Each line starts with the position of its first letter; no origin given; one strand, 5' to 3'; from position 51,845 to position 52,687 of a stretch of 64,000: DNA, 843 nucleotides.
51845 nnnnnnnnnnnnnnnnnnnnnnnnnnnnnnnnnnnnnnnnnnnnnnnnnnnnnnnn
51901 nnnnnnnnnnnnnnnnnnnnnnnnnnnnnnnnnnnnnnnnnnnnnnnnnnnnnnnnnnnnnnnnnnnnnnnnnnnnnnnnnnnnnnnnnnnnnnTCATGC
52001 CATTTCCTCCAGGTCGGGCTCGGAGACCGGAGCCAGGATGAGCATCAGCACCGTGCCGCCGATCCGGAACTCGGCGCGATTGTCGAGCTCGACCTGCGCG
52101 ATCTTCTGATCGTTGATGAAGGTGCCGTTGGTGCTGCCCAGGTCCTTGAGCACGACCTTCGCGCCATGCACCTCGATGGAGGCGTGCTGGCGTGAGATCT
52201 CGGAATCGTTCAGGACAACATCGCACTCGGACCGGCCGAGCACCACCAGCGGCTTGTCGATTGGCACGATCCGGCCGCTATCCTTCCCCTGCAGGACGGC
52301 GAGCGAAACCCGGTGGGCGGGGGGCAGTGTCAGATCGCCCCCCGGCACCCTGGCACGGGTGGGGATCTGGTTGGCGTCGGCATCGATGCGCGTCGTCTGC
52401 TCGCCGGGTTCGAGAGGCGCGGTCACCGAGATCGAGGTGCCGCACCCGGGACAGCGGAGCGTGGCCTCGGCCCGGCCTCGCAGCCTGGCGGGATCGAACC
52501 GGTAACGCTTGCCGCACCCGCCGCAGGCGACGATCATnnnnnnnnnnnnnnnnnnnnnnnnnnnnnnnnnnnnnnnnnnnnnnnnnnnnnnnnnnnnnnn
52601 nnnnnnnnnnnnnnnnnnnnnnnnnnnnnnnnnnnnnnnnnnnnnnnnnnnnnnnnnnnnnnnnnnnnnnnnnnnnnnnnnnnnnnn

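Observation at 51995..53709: Zinc-ribbon/FHA protein inserted between cysteine desulfurase and MnmA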

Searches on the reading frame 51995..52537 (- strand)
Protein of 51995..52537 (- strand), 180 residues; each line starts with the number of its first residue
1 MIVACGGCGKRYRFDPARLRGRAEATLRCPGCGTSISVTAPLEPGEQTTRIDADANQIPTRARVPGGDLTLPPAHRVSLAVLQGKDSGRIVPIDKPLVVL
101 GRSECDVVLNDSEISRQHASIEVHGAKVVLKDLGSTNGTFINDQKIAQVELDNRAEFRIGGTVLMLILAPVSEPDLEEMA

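Call 3: search_protein_families(library=pfam, proteins=[window:51995-52537:-], max_evalue=0.01)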
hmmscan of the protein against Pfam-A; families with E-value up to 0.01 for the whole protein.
window:51995-52537:- (180 aa): 4 families
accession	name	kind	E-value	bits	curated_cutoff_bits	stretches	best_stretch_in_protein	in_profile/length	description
PF16697.10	Yop-YscD_cpl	-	1e-20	74.2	33.2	1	81-166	2-90/94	Inner membrane component of T3SS, cytoplasmic domain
PF00498.31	FHA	-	3.1e-20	72.8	20.7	1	98-160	1-67/67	FHA domain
PF13717.11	Zn_ribbon_4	-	6.1e-08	32.9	30.3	1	1-36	1-35/36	zinc-ribbon domain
PF24441.1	DUF7560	-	0.0048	17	27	0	24-41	3-20/44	Family of unknown function (DUF7560)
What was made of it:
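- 51995..52537 (-): Zn-ribbon + FHA protein, 180 aa, middle gene. Pfam FHA, Yop-YscD_cpl and Zn_ribbon_4 (call 3).
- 52430..52537 (-): N-terminal four-cysteine zinc ribbon (residues 1-36; C5, C8, C29, C32). PF13717 covers residues 1-36 (call 3).
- Checked: The ORF 51995..52537 (180 aa) hits FHA (PF00498, 3e-20), Yop-YscD_cpl (1e-20) and Zn_ribbon_4 (PF13717, 32.9 bits against a cut-off of 30.3) (call 3).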

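Call 5: find_homologous_proteins(query=window:51998-52537:-, max_evalue=0.00001)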
Query window:51998-52537:- (180 aa): 485 proteins with E <= 0.00001 among 717 candidates; the best 120 are listed.
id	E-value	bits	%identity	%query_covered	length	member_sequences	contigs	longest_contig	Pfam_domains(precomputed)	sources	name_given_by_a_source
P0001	1.3e-108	378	95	100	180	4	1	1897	PF00498.32,PF13717.12,PF16697.11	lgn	-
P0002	3.7e-100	351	87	100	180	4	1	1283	PF00498.32,PF13717.12,PF16697.11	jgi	-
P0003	4.4e-87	308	78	99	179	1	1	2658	PF00498.32,PF13717.12,PF16697.11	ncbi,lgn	-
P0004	1.2e-85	304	76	100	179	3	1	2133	PF00498.32,PF13717.12,PF16697.11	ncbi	-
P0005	3.1e-85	302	75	98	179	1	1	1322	PF00498.32,PF13717.12,PF16697.11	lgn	-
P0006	3.0e-83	296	74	100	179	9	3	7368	PF00498.32,PF13717.12,PF16697.11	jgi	-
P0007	1.6e-82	293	72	100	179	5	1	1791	PF00498.32,PF13717.12,PF16697.11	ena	-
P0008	1.7e-82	293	74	100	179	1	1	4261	PF00498.32,PF13717.12,PF16697.11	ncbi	-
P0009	2.2e-80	286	72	100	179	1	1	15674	PF00498.32,PF13717.12,PF16697.11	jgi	jgi:predicted Zn finger-like uncharacterized protein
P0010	1.2e-75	271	69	99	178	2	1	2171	PF00498.32,PF13717.12,PF16697.11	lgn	-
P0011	1.8e-75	270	69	99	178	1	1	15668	PF00498.32,PF13717.12,PF16697.11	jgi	jgi:pSer/pThr/pTyr-binding forkhead associated (FHA) protein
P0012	1.6e-74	267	71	93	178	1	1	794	PF00498.32,PF13717.12,PF16697.11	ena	-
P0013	4.4e-74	266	68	99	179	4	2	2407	PF00498.32,PF13717.12,PF16697.11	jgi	-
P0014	9.9e-74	265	69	98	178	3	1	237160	PF00498.32,PF13717.12,PF16697.11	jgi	jgi:hypothetical protein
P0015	1.2e-73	265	66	98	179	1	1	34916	PF00498.32,PF13717.12,PF16697.11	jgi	jgi:pSer/pThr/pTyr-binding forkhead associated (FHA) protein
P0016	2.5e-72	260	66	99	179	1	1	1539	PF00498.32,PF13717.12,PF16697.11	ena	-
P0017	2.7e-72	260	66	98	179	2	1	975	PF00498.32,PF13717.12,PF16697.11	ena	-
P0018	5.1e-72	259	66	100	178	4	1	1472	PF00498.32,PF13717.12,PF16697.11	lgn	-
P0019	6.6e-72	259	66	99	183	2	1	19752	PF00498.32,PF13717.12,PF16697.11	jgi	jgi:hypothetical protein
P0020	1.4e-71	258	66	100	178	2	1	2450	PF00498.32,PF13717.12,PF16697.11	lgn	-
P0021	1.6e-71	258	64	100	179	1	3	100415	PF00498.32,PF13717.12,PF16697.11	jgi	jgi:predicted Zn finger-like uncharacterized protein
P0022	1.7e-71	258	65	95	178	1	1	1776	PF00498.32,PF13717.12,PF16697.11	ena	-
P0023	2.2e-71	257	68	93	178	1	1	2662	PF00498.32,PF13717.12,PF16697.11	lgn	-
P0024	7.6e-71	255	69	98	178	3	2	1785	PF00498.32,PF13717.12,PF16697.11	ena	-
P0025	3.3e-70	253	64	99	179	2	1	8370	PF00498.32,PF13717.12,PF16697.11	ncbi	-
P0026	8.5e-70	252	67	98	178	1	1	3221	PF00498.32,PF13717.12,PF16697.11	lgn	-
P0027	2.0e-69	251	66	99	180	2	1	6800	PF00498.32,PF13717.12,PF16697.11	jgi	jgi:predicted Zn finger-like uncharacterized protein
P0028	2.5e-69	250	63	98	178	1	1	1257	PF00498.32,PF13717.12,PF16697.11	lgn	-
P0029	4.3e-69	250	66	96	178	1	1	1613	PF00498.32,PF13717.12,PF16697.11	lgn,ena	-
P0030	6.1e-69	249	65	99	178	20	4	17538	PF00498.32,PF13717.12,PF16697.11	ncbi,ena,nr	ncbi:MAG: hypothetical protein AUI47_05230 [Acidobacteria bacterium 13_1_40CM_2_68_5]|nr:MAG: hypoth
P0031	6.2e-69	249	61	99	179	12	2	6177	PF00498.32,PF13717.12,PF16697.11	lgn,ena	-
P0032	8.6e-69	249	64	99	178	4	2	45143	PF00498.32,PF13717.12,PF16697.11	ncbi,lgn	ncbi:MAG: FHA domain-containing protein [Candidatus Polarisedimenticolia bacterium]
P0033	1.0e-68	249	62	100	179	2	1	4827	PF00498.32,PF13717.12,PF16697.11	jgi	jgi:pSer/pThr/pTyr-binding forkhead associated (FHA) protein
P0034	1.1e-68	248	63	98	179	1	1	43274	PF00498.32,PF13717.12,PF16697.11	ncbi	ncbi:MAG: FHA domain-containing protein [Acidobacteriota bacterium]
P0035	1.4e-67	245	61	100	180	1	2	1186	PF00498.32,PF13717.12,PF16697.11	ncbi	-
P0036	1.7e-67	244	62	99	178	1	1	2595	PF00498.32,PF13717.12,PF16697.11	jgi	jgi:hypothetical protein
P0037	1.9e-67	244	61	99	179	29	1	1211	PF00498.32,PF13717.12,PF16697.11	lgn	-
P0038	6.6e-67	243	61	99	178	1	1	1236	PF00498.32,PF13717.12,PF16697.11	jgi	jgi:predicted Zn finger-like uncharacterized protein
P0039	6.6e-67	243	63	99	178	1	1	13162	PF00498.32,PF13717.12,PF16697.11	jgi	jgi:type III secretion system (T3SS) inner membrane Yop/YscD-like protein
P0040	1.2e-66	242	62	99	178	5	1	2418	PF00498.32,PF13717.12,PF16697.11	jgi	jgi:hypothetical protein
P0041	1.2e-66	242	64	100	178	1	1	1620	PF00498.32,PF13717.12,PF16697.11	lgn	-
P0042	1.4e-66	242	63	99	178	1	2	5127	PF00498.32,PF13717.12,PF16697.11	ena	-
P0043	1.7e-66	241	61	99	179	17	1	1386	PF00498.32,PF13717.12,PF16697.11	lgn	-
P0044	2.0e-66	241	62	99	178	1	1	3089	PF00498.32,PF13717.12,PF16697.11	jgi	-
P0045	2.0e-66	241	66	94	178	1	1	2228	PF00498.32,PF13717.12,PF16697.11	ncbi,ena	-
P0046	4.5e-66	240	63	99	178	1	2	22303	PF00498.32,PF13717.12,PF16697.11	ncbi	-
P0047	5.8e-66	240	62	99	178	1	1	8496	PF00498.32,PF13717.12,PF16697.11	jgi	jgi:predicted Zn finger-like uncharacterized protein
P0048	8.0e-66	239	63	93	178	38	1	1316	PF00498.32,PF13717.12,PF16697.11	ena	-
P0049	8.3e-66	239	64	93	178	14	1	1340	PF00498.32,PF13717.12,PF16697.11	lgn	-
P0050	5.8e-65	236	63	98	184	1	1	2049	PF00498.32,PF13717.12,PF16697.11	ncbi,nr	ncbi:MAG TPA: FHA domain-containing protein [Candidatus Polarisedimenticolia bacterium]|nr:FHA domai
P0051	7.0e-65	236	61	99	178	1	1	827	PF00498.32,PF13717.12,PF16697.11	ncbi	-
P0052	7.6e-65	236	60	99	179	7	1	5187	PF00498.32,PF13717.12,PF16697.11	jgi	-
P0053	7.7e-65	236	63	98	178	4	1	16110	PF00498.32,PF13717.12,PF16697.11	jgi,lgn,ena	-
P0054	7.7e-65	236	62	100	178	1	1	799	PF00498.32,PF13717.12,PF16697.11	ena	-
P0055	2.5e-64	234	61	99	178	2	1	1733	PF00498.32,PF13717.12,PF16697.11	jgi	-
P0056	3.0e-64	234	61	99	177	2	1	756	PF00498.32,PF13717.12,PF16697.11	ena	-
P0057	3.4e-64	234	60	99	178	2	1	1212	PF00498.32,PF13717.12,PF16697.11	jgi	jgi:DNA-directed RNA polymerase subunit RPC12/RpoP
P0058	5.6e-64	233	60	99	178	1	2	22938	PF00498.32,PF13717.12,PF16697.11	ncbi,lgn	-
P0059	6.1e-64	233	65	93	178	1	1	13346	PF00498.32,PF13717.12,PF16697.11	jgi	jgi:pSer/pThr/pTyr-binding forkhead associated (FHA) protein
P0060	6.5e-64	233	61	100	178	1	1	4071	PF00498.32,PF13717.12,PF16697.11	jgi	-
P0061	1.0e-63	232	60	99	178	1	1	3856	PF00498.32,PF13717.12,PF16697.11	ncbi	-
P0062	1.6e-63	232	61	99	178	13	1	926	PF00498.32,PF13717.12,PF16697.11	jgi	-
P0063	2.9e-63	231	62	94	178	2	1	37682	PF00498.32,PF13717.12,PF16697.11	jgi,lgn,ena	-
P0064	3.8e-63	230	60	99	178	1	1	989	PF00498.32,PF13717.12,PF16697.11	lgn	-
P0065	2.3e-62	228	59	100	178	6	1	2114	PF00498.32,PF13717.12,PF16697.11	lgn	-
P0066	6.2e-62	226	60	100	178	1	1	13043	PF00498.32,PF13717.12,PF16697.11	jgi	jgi:pSer/pThr/pTyr-binding forkhead associated (FHA) protein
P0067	7.4e-62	226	58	97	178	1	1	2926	PF00498.32,PF13717.12,PF16697.11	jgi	jgi:predicted Zn finger-like uncharacterized protein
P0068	9.5e-62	226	55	93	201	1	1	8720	PF00498.32,PF13717.12,PF16697.11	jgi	jgi:hypothetical protein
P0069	1.3e-61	225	49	100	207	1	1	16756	PF00498.32,PF13717.12,PF16697.11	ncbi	-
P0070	3.3e-61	224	56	98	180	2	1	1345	PF00498.32,PF13717.12,PF16697.11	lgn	-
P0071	2.9e-60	221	58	96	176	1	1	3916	PF00498.32,PF13717.12,PF16697.11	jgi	jgi:predicted Zn finger-like uncharacterized protein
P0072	6.0e-60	220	57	100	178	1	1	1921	PF00498.32,PF13717.12,PF16697.11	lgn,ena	-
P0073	1.1e-58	216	58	95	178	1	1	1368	PF00498.32,PF13717.12,PF16697.11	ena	-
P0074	4.2e-58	214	58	93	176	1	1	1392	PF00498.32,PF13717.12,PF16697.11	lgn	-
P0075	3.6e-57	211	57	96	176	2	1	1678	PF00498.32,PF13717.12,PF16697.11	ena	-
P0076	3.9e-57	211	56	100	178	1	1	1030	PF00498.32,PF13717.12,PF16697.11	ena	-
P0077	6.1e-57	210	54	97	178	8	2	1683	PF00498.32,PF13717.12,PF16697.11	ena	-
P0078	8.1e-57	210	57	95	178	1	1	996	PF00498.32,PF16697.11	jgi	jgi:hypothetical protein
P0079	8.4e-57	210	53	94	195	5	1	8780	PF00498.32,PF13717.12,PF16697.11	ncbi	-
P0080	3.3e-56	208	57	93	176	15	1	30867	PF00498.32,PF13717.12,PF16697.11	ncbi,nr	ncbi:MAG TPA: FHA domain-containing protein [Candidatus Cryosericum sp.]|nr:FHA domain-containing pr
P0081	1.0e-52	196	67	80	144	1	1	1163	PF00498.32,PF16697.11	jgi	-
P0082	6.4e-52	194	54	94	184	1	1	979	PF00498.32,PF13717.12,PF16697.11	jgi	jgi:predicted Zn finger-like uncharacterized protein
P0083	3.6e-51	191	48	93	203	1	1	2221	PF00498.32,PF13717.12,PF16697.11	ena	-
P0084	4.2e-51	191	64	78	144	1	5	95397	PF00498.32,PF16697.11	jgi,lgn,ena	-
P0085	5.4e-51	191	79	65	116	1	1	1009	PF00498.32,PF16697.11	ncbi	-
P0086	8.3e-51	190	63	80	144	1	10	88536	PF00498.32,PF16697.11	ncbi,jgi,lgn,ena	-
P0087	8.3e-51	190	63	80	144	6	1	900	PF00498.32,PF16697.11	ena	-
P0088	1.0e-50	190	51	93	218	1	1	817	PF00498.32,PF13717.12,PF16697.11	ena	-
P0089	1.1e-50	190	63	78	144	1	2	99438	PF00498.32,PF16697.11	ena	-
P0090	2.2e-50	189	63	80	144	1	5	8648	PF00498.32,PF16697.11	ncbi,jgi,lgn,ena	-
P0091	1.5e-48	183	62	80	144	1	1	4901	PF00498.32,PF16697.11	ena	-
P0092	3.5e-47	178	49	94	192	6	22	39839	PF00498.32,PF13717.12,PF16697.11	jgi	jgi:hypothetical protein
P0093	7.4e-47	177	44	94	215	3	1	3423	PF00498.32,PF13717.12,PF16697.11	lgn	-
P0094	2.0e-46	176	43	94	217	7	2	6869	PF00498.32,PF13717.12,PF16697.11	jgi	jgi:hypothetical protein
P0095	4.6e-45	171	42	94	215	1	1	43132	PF00498.32,PF13717.12,PF16697.11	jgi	jgi:hypothetical protein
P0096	2.8e-44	169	45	94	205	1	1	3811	PF00498.32,PF13717.12,PF16697.11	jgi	jgi:predicted Zn finger-like uncharacterized protein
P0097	3.4e-44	169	46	94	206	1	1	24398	PF00498.32,PF13717.12,PF16697.11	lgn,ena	-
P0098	1.0e-43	167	42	94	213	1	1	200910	PF00498.32,PF13717.12,PF16697.11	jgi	jgi:predicted Zn finger-like uncharacterized protein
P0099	1.9e-39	153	43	94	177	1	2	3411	PF00498.32,PF13717.12,PF16697.11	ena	-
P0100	2.2e-39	153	48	58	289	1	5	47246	PF00498.32,PF16697.11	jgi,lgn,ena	jgi:pSer/pThr/pTyr-binding forkhead associated (FHA) protein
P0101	2.0e-38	150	48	58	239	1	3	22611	PF00498.32,PF16697.11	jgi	jgi:pSer/pThr/pTyr-binding forkhead associated (FHA) protein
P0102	3.6e-38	149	45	96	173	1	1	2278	PF00498.32,PF13717.12,PF16697.11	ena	-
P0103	9.7e-38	148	66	61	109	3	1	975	PF00498.32,PF16697.11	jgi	jgi:pSer/pThr/pTyr-binding forkhead associated (FHA) protein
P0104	6.3e-37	145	42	93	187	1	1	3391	PF00498.32,PF13719.11,PF13717.12,PF16697.11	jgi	jgi:predicted Zn finger-like uncharacterized protein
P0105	6.5e-37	145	40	97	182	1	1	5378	PF00498.32,PF13717.12,PF16697.11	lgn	-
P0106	9.5e-37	144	45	92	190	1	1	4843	PF00498.32,PF13717.12,PF16697.11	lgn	-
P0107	1.1e-36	144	42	96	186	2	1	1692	PF00498.32,PF13717.12,PF16697.11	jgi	jgi:phage FluMu protein Com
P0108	2.1e-36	143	43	93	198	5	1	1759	PF00498.32,PF13717.12,PF16697.11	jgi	-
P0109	3.1e-36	143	36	97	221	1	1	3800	PF00498.32,PF13717.12,PF16697.11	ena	-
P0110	4.1e-36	142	41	95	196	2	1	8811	PF00498.32,PF13719.11,PF13717.12,PF16697.11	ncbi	-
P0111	6.6e-36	142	41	93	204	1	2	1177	PF00498.32,PF13719.11,PF13717.12,PF16697.11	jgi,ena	-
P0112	1.2e-35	141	40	96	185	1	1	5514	PF00498.32,PF13717.12,PF16697.11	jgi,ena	-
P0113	1.4e-35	141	41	93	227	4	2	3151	PF00498.32,PF13717.12,PF16697.11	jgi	jgi:predicted Zn finger-like uncharacterized protein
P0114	1.9e-35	140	46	92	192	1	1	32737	PF00498.32,PF13717.12,PF16697.11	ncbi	-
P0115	2.1e-35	140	41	92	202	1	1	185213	PF00498.32,PF13717.12,PF16697.11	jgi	jgi:predicted Zn finger-like uncharacterized protein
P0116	3.2e-35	139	43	93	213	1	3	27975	PF00498.32,PF13717.12,PF16697.11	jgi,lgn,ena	jgi:predicted Zn finger-like uncharacterized protein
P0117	3.2e-35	139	41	93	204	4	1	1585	PF00498.32,PF13719.11,PF13717.12,PF16697.11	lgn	-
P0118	4.4e-35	139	44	92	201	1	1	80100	PF00498.32,PF13717.12,PF16697.11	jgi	jgi:predicted Zn finger-like uncharacterized protein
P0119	4.5e-35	139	40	96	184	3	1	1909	PF00498.32,PF13717.12,PF16697.11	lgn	-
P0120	7.0e-35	138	45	92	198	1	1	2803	PF00498.32,PF13717.12,PF16697.11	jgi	jgi:predicted Zn finger-like uncharacterized protein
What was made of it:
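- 51995..52537 (-): 485 homologues (call 5).
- On GarA/OdhI: Homologues that carry a source name are mostly labelled Acidobacteriota, including Polarisedimenticolia (one is labelled Candidatus Cryosericum sp.) (call 5).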

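Call 6: find_encoding_contigs(protein=P0014, flank=6000, max_places=2)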
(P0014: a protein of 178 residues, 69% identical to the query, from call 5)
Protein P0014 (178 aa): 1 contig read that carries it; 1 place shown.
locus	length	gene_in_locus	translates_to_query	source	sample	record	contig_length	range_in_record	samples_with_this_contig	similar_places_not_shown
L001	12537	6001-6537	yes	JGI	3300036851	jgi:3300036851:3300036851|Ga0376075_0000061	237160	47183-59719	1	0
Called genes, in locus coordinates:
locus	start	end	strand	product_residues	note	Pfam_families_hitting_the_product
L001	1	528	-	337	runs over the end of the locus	PF01479:S4 (weak), PF00849:PseudoU_synth_2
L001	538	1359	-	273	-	PF01790:LGT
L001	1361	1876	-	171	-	PF01252:Peptidase_A8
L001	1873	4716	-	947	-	PF00133:tRNA-synt_1, PF09334:tRNA-synt_1g, PF01406:tRNA-synt_1e (weak), PF08264:Anticodon_1, PF06827:zf-FPG_IleRS (weak)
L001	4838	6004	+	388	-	PF00266:Aminotran_5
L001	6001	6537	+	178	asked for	PF13717:Zn_ribbon_4 (weak), PF16697:Yop-YscD_cpl, PF00498:FHA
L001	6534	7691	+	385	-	PF03054:tRNA_Me_trans, PF20259:tRNA_Me_trans_M, PF20258:tRNA_Me_trans_C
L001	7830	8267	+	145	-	PF04519:Bactofilin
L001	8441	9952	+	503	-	PF00072:Response_reg, PF00158:Sigma54_activat, PF14532:Sigma54_activ_2, PF07728:AAA_5, PF25601:AAA_lid_14, PF02954:HTH_8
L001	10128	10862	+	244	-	PF00072:Response_reg, PF07238:PilZ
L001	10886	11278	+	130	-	PF00072:Response_reg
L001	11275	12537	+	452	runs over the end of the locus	PF00563:EAL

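Call 7: find_encoding_contigs(protein=P0098, flank=6000, max_places=2)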
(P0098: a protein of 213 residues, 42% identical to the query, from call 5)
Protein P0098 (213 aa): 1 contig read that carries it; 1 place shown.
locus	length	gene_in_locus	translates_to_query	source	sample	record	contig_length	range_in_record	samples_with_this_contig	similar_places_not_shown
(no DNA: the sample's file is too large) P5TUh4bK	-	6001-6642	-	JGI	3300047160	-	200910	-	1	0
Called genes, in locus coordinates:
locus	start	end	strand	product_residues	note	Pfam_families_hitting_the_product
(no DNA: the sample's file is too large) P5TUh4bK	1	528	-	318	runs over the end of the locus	PF01479:S4, PF00849:PseudoU_synth_2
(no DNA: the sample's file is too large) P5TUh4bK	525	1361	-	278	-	PF01790:LGT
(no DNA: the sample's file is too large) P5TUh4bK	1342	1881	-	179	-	PF01252:Peptidase_A8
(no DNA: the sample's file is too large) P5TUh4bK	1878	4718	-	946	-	PF00133:tRNA-synt_1, PF09334:tRNA-synt_1g, PF01406:tRNA-synt_1e (weak), PF08264:Anticodon_1, PF06827:zf-FPG_IleRS (weak)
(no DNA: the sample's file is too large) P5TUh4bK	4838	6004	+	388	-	PF00266:Aminotran_5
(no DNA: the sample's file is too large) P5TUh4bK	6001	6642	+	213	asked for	PF13717:Zn_ribbon_4, PF16697:Yop-YscD_cpl, PF00498:FHA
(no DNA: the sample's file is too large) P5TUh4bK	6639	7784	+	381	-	PF03054:tRNA_Me_trans, PF20259:tRNA_Me_trans_M, PF20258:tRNA_Me_trans_C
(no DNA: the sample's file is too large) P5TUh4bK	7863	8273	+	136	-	PF04519:Bactofilin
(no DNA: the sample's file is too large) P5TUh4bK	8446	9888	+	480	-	PF00072:Response_reg, PF00158:Sigma54_activat, PF01078:Mg_chelatase (faint), PF13191:AAA_16 (weak), PF14532:Sigma54_activ_2, PF07728:AAA_5, PF25601:AAA_lid_14, PF02954:HTH_8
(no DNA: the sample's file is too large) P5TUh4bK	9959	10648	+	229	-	PF07238:PilZ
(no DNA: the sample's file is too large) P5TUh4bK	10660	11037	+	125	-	PF00072:Response_reg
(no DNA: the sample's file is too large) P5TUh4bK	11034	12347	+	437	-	PF00563:EAL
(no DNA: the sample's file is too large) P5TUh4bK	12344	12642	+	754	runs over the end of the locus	PF00989:PAS (weak), PF13426:PAS_9 (faint), PF13188:PAS_8 (weak), PF08448:PAS_4 (weak), PF00512:HisKA, PF02518:HATPase_c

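Call 8: find_encoding_contigs(protein=P0086, flank=6000, max_places=2)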
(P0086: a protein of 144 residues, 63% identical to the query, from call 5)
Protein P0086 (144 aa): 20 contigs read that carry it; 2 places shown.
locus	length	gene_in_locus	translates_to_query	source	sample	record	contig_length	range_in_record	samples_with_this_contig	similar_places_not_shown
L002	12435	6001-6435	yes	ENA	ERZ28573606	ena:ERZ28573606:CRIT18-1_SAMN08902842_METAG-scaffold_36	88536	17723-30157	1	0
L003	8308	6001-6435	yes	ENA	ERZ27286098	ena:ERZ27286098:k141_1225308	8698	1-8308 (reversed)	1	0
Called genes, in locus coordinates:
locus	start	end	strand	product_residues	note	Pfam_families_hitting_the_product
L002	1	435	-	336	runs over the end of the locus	PF01479:S4 (weak), PF00849:PseudoU_synth_2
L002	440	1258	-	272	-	PF01790:LGT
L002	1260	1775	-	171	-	PF01252:Peptidase_A8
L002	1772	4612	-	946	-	PF00133:tRNA-synt_1, PF09334:tRNA-synt_1g, PF01406:tRNA-synt_1e (weak), PF08264:Anticodon_1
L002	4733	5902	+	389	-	PF00266:Aminotran_5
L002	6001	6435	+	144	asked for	PF16697:Yop-YscD_cpl, PF00498:FHA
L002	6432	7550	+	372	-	PF02540:NAD_synthase (faint), PF03054:tRNA_Me_trans, PF20259:tRNA_Me_trans_M, PF20258:tRNA_Me_trans_C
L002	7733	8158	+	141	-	PF04519:Bactofilin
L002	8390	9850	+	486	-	PF00072:Response_reg, PF00158:Sigma54_activat, PF14532:Sigma54_activ_2, PF07728:AAA_5, PF25601:AAA_lid_14, PF02954:HTH_8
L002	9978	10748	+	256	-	PF00072:Response_reg, PF07238:PilZ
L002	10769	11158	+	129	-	PF00072:Response_reg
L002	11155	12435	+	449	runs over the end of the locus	PF00563:EAL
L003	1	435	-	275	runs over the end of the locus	?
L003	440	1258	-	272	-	PF01790:LGT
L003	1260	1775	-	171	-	PF01252:Peptidase_A8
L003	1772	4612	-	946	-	PF00133:tRNA-synt_1, PF09334:tRNA-synt_1g, PF01406:tRNA-synt_1e (weak), PF08264:Anticodon_1, PF06827:zf-FPG_IleRS (weak)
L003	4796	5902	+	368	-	PF00266:Aminotran_5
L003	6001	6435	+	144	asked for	PF16697:Yop-YscD_cpl, PF00498:FHA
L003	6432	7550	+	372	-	PF02540:NAD_synthase (faint), PF03054:tRNA_Me_trans, PF20259:tRNA_Me_trans_M, PF20258:tRNA_Me_trans_C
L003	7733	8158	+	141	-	PF04519:Bactofilin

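Call 9: find_encoding_contigs(protein=P0115, flank=6000, max_places=2)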
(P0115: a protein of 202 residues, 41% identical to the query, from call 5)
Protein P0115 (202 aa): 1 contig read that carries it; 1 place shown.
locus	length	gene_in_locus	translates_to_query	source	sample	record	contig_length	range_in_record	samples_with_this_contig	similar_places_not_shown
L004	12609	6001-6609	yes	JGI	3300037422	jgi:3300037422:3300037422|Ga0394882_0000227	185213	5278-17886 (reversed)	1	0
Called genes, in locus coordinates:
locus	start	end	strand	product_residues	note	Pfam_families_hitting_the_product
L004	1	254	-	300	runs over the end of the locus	PF01904:DUF72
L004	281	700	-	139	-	PF03682:UPF0158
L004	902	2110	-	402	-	PF02771:Acyl-CoA_dh_N, PF02770:Acyl-CoA_dh_M, PF00441:Acyl-CoA_dh_1, PF08028:Acyl-CoA_dh_2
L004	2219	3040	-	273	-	PF00378:ECH_1, PF16113:ECH_2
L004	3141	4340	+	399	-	PF00266:Aminotran_5, PF01212:Beta_elim_lyase (weak)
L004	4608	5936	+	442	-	PF13485:Peptidase_MA_2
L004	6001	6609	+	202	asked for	PF13717:Zn_ribbon_4, PF16697:Yop-YscD_cpl, PF00498:FHA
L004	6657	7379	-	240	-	PF22935:RM44_endonuclase (faint), PF14622:Ribonucleas_3_3, PF00636:Ribonuclease_3, PF00035:dsrm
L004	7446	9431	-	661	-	PF00672:HAMP, PF07228:SpoIIE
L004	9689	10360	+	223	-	PF17820:PDZ_6 (weak)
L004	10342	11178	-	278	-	PF13424:TPR_12 (faint), PF13432:TPR_16 (faint), PF07719:TPR_2 (faint), PF17874:TPR_MalT (faint), PF13428:TPR_14 (faint), PF13181:TPR_8 (faint)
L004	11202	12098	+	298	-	PF03631:Virul_fac_BrkB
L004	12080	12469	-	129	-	PF04977:DivIC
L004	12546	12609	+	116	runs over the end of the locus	PF03091:CutA1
